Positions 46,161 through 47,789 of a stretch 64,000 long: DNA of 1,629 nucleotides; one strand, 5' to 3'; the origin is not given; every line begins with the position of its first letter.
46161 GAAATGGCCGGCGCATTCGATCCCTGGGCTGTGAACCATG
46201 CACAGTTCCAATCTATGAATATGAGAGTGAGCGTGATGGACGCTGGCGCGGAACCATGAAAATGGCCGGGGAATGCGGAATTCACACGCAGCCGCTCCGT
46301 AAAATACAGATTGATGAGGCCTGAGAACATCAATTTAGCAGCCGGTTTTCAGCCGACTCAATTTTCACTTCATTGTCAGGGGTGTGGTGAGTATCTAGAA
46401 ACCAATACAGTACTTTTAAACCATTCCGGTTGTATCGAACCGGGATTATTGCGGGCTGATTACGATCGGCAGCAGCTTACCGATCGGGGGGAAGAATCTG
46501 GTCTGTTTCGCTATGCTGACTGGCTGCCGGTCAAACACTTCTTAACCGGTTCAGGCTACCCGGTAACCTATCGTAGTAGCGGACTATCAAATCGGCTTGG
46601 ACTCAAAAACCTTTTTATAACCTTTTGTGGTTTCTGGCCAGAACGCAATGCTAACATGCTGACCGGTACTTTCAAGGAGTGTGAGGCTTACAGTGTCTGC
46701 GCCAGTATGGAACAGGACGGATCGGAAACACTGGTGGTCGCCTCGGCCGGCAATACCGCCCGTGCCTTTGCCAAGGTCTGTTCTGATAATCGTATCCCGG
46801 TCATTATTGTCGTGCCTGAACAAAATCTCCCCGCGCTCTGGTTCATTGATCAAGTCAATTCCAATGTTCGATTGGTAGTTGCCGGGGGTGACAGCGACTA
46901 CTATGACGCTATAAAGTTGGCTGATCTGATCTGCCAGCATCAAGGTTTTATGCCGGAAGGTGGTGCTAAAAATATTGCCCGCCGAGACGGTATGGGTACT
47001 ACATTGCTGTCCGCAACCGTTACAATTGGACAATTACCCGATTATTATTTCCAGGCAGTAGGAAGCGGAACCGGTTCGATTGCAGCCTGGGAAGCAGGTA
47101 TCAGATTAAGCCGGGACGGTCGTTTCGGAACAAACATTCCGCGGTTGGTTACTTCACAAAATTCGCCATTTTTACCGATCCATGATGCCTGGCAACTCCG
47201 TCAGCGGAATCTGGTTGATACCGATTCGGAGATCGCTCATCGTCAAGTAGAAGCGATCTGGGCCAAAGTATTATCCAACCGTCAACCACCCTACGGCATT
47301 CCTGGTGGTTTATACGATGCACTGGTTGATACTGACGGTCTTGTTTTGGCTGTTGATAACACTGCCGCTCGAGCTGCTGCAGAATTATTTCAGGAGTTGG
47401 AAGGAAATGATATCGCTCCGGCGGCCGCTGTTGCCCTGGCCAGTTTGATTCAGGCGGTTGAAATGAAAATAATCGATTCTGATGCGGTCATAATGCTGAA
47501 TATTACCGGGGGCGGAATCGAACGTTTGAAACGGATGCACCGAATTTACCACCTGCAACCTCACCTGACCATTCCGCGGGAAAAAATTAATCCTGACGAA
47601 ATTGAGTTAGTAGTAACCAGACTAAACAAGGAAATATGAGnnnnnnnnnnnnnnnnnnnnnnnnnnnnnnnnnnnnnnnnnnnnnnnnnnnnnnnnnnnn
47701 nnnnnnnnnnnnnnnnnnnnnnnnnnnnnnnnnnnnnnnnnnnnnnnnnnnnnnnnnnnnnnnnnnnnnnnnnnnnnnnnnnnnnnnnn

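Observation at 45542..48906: Compact sulfite -> cysteate -> acyl-cysteate (sulfonolipid/capnine-type) operon candidate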

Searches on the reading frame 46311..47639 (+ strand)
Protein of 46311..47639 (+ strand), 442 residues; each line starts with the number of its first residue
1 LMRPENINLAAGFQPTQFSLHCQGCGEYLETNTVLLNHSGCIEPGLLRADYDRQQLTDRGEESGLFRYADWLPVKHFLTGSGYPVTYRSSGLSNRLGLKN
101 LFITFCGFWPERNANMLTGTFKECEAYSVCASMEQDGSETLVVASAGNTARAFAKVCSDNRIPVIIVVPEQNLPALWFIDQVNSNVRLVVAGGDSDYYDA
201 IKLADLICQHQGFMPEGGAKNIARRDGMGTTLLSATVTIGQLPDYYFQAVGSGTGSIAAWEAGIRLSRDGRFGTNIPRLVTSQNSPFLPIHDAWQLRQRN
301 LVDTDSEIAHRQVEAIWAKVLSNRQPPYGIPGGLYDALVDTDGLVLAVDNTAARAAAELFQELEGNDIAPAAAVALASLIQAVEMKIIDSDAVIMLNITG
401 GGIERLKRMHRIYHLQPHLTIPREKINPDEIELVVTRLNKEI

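Call 3: search_protein_families(library=pfam, proteins=[window:46314-47639:+], max_evalue=0.01)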
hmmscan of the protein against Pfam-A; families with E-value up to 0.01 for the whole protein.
window:46314-47639:+ (441 aa): 1 family
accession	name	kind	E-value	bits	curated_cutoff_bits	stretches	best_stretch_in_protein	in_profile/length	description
PF00291.31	PALP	-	5.2e-28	98.7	35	1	113-399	30-295/295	Pyridoxal-phosphate dependent enzyme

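Call 4: search_protein_families(library=ncbifam, proteins=[window:46314-47639:+], max_evalue=0.01)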
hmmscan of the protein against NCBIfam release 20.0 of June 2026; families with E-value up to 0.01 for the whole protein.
window:46314-47639:+ (441 aa): 15 families
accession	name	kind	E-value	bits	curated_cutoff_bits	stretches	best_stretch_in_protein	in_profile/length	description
TIGR03844.1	cysteate_syn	equivalog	3.6e-150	500.2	324.9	1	17-420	1-398/398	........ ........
NF006050.0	PRK08197.1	equivalog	2.6e-24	85.7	303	1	18-408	8-388/406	threonine synthase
NF004996.0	PRK06381.1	equivalog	2.8e-13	49.6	266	1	85-399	18-316/319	threonine synthase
NF006205.0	PRK08329.1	equivalog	3e-10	39.6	358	1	19-402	2-344/347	threonine synthase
NF004170.0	PRK05638.1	equivalog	7.2e-09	34.7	421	1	20-406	3-360/442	threonine synthase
TIGR00260.1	thrC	equivalog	2.9e-07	30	167.1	1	85-390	25-322/340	threonine synthase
NF006390.0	PRK08639.1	equivalog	5.6e-06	25.6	421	1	120-255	55-190/418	threonine ammonia-lyase IlvA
TIGR01127.1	ilvA_1Cterm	equivalog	5.7e-06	25.6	378.75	1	116-212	26-120/380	threonine ammonia-lyase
TIGR02079.1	THD1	equivalog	0.00019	20.3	440.55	1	119-252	45-180/410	threonine ammonia-lyase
NF009130.0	PRK12483.1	subfamily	0.00021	20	801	1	111-212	58-157/521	threonine ammonia-lyase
NF006094.0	PRK08246.1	subfamily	0.00027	20.4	331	1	117-252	49-179/310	serine/threonine dehydratase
NF006674.0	PRK09224.1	subfamily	0.00031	19.6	577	1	119-213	54-146/508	threonine ammonia-lyase IlvA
NF005600.0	PRK07334.1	equivalog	0.00035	19.3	496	1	114-208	52-144/408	threonine ammonia-lyase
TIGR01124.1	ilvA_2Cterm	equivalog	0.00078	18.1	411.3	1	119-251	46-176/499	threonine ammonia-lyase, biosynthetic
NF005680.0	PRK07476.1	equivalog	0.0017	17.3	413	0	116-169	49-103/326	hydroxyectoine utilization dehydratase EutB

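Call 6: search_solved_structures(query=window:46314-47639:+, max_evalue=0.001)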
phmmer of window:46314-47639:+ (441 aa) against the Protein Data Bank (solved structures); distinct sequences matched with E-value up to 0.001: 6.
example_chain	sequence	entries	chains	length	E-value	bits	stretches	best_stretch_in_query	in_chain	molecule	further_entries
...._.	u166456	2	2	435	4.4e-141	473.6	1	11-431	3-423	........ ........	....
6cgq_A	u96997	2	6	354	1.2e-10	43.8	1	116-278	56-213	Threonine synthase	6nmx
2zsj_A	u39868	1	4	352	1.3e-10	43.7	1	116-404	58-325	Threonine synthase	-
1uim_A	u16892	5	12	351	3.3e-08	35.8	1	116-418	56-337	Threonine Synthase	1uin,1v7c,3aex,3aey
2d1f_A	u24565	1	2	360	7.3e-08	34.6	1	104-403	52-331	Threonine synthase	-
1e5x_A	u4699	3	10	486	0.00012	24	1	140-290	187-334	THREONINE SYNTHASE | THREONINE SYNTHASE 1, CHLOROPLASTIC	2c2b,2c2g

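Call 8: find_encoding_contigs(protein=window:46311-47639:+, flank=10000, max_places=6)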
Protein window:46311-47639:+ (442 aa): no gene with exactly this product is on record in the collection.

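Call 10: find_homologous_proteins(query=window:46314-47639:+, max_evalue=1e-10)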
Query window:46314-47639:+ (441 aa): 8000 proteins with E <= 1e-10 among 8000 candidates; the best 120 are listed.
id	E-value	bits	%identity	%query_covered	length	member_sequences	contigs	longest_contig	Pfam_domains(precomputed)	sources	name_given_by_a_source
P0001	0.0e+0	1010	100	100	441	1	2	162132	PF00291.32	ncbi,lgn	-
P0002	5.0e-170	584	62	95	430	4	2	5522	PF00291.32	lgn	-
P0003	1.1e-159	550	58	97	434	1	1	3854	PF00291.32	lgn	-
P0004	1.3e-157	543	56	97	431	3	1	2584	PF00291.32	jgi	-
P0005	1.6e-157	543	57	97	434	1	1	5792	PF00291.32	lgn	-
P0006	3.2e-157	542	58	96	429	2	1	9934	PF00291.32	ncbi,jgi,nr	ncbi:MAG: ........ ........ [Spirochaetaceae bacterium]|jgi:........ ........|nr:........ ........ [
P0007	4.0e-156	538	57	95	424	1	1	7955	PF00291.32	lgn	-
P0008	6.8e-156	537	55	97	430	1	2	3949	PF00291.32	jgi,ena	-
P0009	7.4e-156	537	57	97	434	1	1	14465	PF00291.32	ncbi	-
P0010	2.5e-155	535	58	94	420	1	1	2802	PF00291.32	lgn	-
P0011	1.4e-154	533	57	94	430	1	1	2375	PF00291.32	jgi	-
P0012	5.6e-154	531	55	96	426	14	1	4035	PF00291.32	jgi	jgi:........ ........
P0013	7.0e-154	531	58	93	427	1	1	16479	PF00291.32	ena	-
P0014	9.9e-154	530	56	96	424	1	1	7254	PF00291.32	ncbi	-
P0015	1.3e-153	530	56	96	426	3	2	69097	PF00291.32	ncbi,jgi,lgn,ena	jgi:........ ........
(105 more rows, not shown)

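Call 11: find_encoding_contigs(protein=P0001, flank=10000, max_places=4)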
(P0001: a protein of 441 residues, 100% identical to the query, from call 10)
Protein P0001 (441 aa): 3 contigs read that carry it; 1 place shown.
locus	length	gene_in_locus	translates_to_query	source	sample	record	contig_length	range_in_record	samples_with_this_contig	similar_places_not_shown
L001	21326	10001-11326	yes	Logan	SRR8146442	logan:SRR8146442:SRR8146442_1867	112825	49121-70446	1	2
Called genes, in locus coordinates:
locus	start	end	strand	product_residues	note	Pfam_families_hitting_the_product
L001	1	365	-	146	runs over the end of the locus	-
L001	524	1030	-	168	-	PF08327:AHSA1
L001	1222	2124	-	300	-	PF13489:Methyltransf_23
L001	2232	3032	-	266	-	PF02353:CMAS (weak), PF05724:TPMT (weak), PF13489:Methyltransf_23, PF03848:TehB (weak), PF13847:Methyltransf_31, PF08241:Methyltransf_11, PF08242:Methyltransf_12 (weak), PF13649:Methyltransf_25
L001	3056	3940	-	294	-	PF01764:Lipase_3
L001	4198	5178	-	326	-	PF25852:DUF6242_C (faint), PF15902:Sortilin-Vps10 (faint), PF14870:PSII_BNR (faint)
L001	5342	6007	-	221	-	PF04402:SIMPL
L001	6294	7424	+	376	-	PF02646:RmuC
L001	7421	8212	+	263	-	-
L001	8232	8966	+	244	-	PF13483:Lactamase_B_3, PF12706:Lactamase_B_2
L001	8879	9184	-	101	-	-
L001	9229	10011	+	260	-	PF01507:PAPS_reduct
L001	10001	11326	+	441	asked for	PF00291:PALP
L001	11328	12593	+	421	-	PF00155:Aminotran_1_2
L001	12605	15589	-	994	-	PF00580:UvrD-helicase, PF01443:Viral_helicase1 (faint), PF13245:AAA_19, PF13604:AAA_30 (faint), PF13361:UvrD_C, PF13538:UvrD_C_2 (faint), PF01930:Cas_Cas4 (faint), PF12705:PDDEXK_1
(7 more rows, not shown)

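Call 23: find_related_loci(query=A1, collection=genome_contigs, flank=8000)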
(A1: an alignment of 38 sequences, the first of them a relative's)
Query A1 (441 aa) in genome_contigs; peptide patterns used: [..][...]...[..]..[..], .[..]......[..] (x = any residue, [..] = any of these).
600 stretches matched a pattern (row limit reached: there are more); 597 encode a relative of the query (tblastn E <= 1e-3); the best 80 are kept; 80 distinct loci.
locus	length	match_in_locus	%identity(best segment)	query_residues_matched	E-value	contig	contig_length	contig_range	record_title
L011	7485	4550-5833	54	11-439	3e-162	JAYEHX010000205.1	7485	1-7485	MAG: Candidatus Neomarinimicrobiota bacterium isolate MAG206 MAG206_205, whole genome shotgun sequence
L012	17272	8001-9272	56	15-439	9e-160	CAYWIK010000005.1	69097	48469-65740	MAG TPA_asm: uncultured Spirochaetales bacterium isolate binchicken_co8_185 genome assembly, contig: NODE_253_length_690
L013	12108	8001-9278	57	15-441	2e-158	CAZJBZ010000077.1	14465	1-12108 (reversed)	MAG TPA_asm: uncultured Spirochaetales bacterium isolate SRP141376_co4_201 genome assembly, contig: NODE_7091_length_144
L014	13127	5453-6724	55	12-439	1e-153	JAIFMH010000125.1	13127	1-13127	MAG: Bacteroidetes bacterium isolate bin_3 scaffold_6106, whole genome shotgun sequence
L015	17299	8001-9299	56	12-441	7e-154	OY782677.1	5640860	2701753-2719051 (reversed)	MAG: Bacteroidales bacterium isolate 20de20eb-1543-480f-a7de-dbc982fee115 genome assembly, chromosome: 1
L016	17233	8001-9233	57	8-418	7e-154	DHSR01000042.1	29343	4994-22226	MAG TPA_asm: Bacteroidales bacterium UBA5281 UBA5281_contig_224, whole genome shotgun sequence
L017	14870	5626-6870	56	11-428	1e-153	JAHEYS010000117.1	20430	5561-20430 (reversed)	MAG: Prolixibacteraceae bacterium isolate nzgw133 NODE_1502_length_20431_cov_3.564353, whole genome shotgun sequence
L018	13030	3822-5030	56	12-414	5e-153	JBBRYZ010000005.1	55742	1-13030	MAG: Bacteroidales bacterium isolate metawrap_la5_11 metawrap_la5_11_K_37432_L_55742_cov_28.2644, whole genome shotgun s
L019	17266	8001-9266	55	12-433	5e-153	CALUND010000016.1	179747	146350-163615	MAG: uncultured Rikenellaceae bacterium isolate E01__bin153 genome assembly, contig: E01__k127_1493159, whole genome sho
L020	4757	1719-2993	54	12-437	3e-156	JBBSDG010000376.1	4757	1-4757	MAG: Bacteroidales bacterium isolate metawrap_la6_78 metawrap_la6_78_K_47158_L_4757_cov_21.9716, whole genome shotgun se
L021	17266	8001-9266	53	8-432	1e-152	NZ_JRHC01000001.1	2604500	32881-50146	Draconibacterium sediminis strain JN14CK-3 contig1, whole genome shotgun sequence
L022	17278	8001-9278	54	5-432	9e-153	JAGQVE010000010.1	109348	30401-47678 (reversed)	MAG: Bacteroidales bacterium isolate HKST-UBA07 NODE_10_length_109348_cov_10.987087, whole genome shotgun sequence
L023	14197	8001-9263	54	12-432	1e-152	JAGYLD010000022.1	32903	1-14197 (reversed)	MAG: Bacteroidales bacterium isolate M50B84 22, whole genome shotgun sequence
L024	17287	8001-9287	54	8-437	1e-152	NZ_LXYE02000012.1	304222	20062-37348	Labilibacter marinus strain Y11 contig12, whole genome shotgun sequence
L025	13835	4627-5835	55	12-414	3e-152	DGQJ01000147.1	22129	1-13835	MAG TPA_asm: Bacteroidales bacterium UBA4417 UBA4417_contig_1682, whole genome shotgun sequence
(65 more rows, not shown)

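Call 41: find_encoding_contigs(protein=P0015, flank=9000, max_places=1)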
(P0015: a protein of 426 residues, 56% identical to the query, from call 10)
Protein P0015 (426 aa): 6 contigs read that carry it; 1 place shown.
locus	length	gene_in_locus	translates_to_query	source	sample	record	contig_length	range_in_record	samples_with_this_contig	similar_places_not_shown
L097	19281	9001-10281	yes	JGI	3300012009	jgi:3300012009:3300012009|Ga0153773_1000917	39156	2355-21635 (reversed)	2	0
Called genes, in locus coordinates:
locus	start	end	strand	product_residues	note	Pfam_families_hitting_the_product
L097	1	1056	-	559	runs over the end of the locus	PF01565:FAD_binding_4, PF02913:FAD-oxidase_C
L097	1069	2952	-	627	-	PF01012:ETF, PF00766:ETF_alpha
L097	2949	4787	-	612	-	PF03417:AAT (weak)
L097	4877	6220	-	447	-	PF01554:MatE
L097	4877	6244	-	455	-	PF01554:MatE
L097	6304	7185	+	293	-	PF01507:PAPS_reduct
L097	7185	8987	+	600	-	PF00009:GTP_EFTU, PF01926:MMR_HSR1 (faint), PF03144:GTP_EFTU_D2 (weak), PF22594:GTP-eEF1A_C, PF01583:APS_kinase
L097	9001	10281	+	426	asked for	PF00291:PALP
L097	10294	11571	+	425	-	PF00155:Aminotran_1_2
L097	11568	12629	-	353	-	PF00903:Glyoxalase (weak), PF13669:Glyoxalase_4 (weak)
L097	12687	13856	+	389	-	PF00155:Aminotran_1_2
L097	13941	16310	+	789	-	PF20437:LonC_helical, PF13654:AAA_32, PF20436:LonB_AAA-LID, PF05362:Lon_C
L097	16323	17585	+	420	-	PF01546:Peptidase_M20, PF07687:M20_dimer (weak)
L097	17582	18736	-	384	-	PF00265:TK (faint)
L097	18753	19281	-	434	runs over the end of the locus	PF02885:Glycos_trans_3N, PF00591:Glycos_transf_3, PF07831:PYNP_C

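Call 42: find_encoding_contigs(protein=P0009, flank=9000, max_places=1)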
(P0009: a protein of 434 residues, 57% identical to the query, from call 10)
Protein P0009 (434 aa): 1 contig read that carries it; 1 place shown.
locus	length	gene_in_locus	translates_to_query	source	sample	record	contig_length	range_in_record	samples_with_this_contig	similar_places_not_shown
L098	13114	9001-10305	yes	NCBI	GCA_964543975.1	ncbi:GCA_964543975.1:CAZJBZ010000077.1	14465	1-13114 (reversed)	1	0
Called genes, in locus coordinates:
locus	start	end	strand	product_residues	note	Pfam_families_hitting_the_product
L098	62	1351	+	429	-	PF13581:HATPase_c_2, PF00027:cNMP_binding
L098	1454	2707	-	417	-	PF08668:HDOD (faint), PF13487:HD_5, PF01966:HD, PF13487:HD_5, PF01966:HD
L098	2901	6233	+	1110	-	PF13431:TPR_17 (faint), PF14559:TPR_19 (faint)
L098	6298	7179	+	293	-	PF01507:PAPS_reduct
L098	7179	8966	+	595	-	PF00009:GTP_EFTU, PF01926:MMR_HSR1 (faint), PF03144:GTP_EFTU_D2 (faint), PF22594:GTP-eEF1A_C, PF01583:APS_kinase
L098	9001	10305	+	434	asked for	PF00291:PALP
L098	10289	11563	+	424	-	PF00155:Aminotran_1_2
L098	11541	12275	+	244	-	PF01507:PAPS_reduct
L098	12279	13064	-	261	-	PF00903:Glyoxalase, PF13669:Glyoxalase_4 (weak)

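Call 53: search_solved_structures(query=window:46314-47639:+, max_evalue=1e-50, show_alignments=1)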
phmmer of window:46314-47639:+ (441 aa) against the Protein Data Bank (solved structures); distinct sequences matched with E-value up to 1e-50: 1.
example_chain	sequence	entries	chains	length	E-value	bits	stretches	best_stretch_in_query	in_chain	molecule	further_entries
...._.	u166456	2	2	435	4.4e-141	473.6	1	11-431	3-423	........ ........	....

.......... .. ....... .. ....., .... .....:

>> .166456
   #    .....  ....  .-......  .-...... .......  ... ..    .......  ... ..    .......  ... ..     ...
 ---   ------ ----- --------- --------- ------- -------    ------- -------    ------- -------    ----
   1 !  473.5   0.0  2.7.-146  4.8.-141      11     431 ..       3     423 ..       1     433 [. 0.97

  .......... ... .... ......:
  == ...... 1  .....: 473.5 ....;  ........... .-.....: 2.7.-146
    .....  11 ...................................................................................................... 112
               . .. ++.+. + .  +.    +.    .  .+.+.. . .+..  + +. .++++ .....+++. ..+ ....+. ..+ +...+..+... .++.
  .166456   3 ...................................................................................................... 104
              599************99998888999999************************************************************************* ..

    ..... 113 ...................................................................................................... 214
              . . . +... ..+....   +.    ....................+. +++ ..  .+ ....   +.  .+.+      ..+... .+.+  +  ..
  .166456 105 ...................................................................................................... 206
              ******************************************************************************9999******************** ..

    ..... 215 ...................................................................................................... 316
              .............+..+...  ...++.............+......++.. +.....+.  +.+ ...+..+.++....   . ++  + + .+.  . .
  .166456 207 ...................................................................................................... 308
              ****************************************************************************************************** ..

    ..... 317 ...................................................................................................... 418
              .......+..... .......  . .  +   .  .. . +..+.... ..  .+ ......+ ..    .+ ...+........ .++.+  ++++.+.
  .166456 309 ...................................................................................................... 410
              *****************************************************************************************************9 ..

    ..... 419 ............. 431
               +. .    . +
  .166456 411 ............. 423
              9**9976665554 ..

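Call 60: find_related_loci(query=A2, collection=metagenome_contigs, flank=6000)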
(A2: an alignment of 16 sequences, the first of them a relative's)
Query A2 (260 aa) in metagenome_contigs; peptide patterns used: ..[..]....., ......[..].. (x = any residue, [..] = any of these).
109 stretches matched a pattern; 63 encode a relative of the query (tblastn E <= 1e-3); 62 distinct loci.
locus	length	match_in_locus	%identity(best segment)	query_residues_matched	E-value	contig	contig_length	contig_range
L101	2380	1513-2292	60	1-260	7e-119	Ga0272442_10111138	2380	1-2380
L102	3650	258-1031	61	1-260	3e-114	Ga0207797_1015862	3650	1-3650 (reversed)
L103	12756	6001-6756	56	2-253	4e-103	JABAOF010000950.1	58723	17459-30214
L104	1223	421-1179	56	1-253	5e-109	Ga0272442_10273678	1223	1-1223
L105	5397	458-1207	52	1-250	3e-98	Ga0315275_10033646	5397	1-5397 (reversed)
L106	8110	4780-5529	53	1-250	3e-98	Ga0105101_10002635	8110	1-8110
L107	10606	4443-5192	53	1-250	7e-98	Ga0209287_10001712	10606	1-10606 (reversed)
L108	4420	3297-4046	53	1-250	4e-98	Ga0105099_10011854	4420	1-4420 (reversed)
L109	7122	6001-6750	52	1-250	1e-97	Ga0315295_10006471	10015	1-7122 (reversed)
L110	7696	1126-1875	52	1-250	3e-97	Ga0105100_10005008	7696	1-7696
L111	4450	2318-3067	52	1-250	2e-97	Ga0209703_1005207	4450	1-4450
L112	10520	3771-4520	53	1-250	2e-97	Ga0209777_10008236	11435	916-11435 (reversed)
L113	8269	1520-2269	53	1-250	3e-97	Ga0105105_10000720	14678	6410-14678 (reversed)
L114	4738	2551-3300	52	1-250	1e-97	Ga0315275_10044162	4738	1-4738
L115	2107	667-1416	53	1-250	8e-102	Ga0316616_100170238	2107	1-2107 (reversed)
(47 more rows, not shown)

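Call 73: predict_structure(alignment_id=A3)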
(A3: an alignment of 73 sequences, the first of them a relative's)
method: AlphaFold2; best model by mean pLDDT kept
length: 260 residues; sequences in the alignment: 73
mean_pLDDT: 90.9   pTM: 0.89
mean pLDDT of the five models: 90.9, 90.9, 90.5, 89.6, 87.6
residues with pLDDT >= 90: 199; 70-90: 44; 50-70: 12; < 50: 5
segments of 3 or more residues with pLDDT < 50: 256-260
pLDDT, mean of each block of 10 residues (from residue 1): 98 98 97 98 98 94 96 98 95 94 98 95 91 94 97 76 85 93 96 98 93 91 90 79 67 54
secondary structure, 60 per line:
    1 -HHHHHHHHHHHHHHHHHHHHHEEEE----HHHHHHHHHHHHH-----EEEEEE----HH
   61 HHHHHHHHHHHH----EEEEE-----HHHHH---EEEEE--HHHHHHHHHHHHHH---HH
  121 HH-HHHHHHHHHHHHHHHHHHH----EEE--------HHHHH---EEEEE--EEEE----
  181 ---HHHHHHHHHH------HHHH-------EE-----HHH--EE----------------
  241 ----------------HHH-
elements in order: H2-22 E23-26 H31-43 E49-54 H59-72 E77-81 H87-91 E95-99 H102-115 H119-122 H124-142 E147-149 H158-162 E166-170 E173-176 H184-193 H200-203
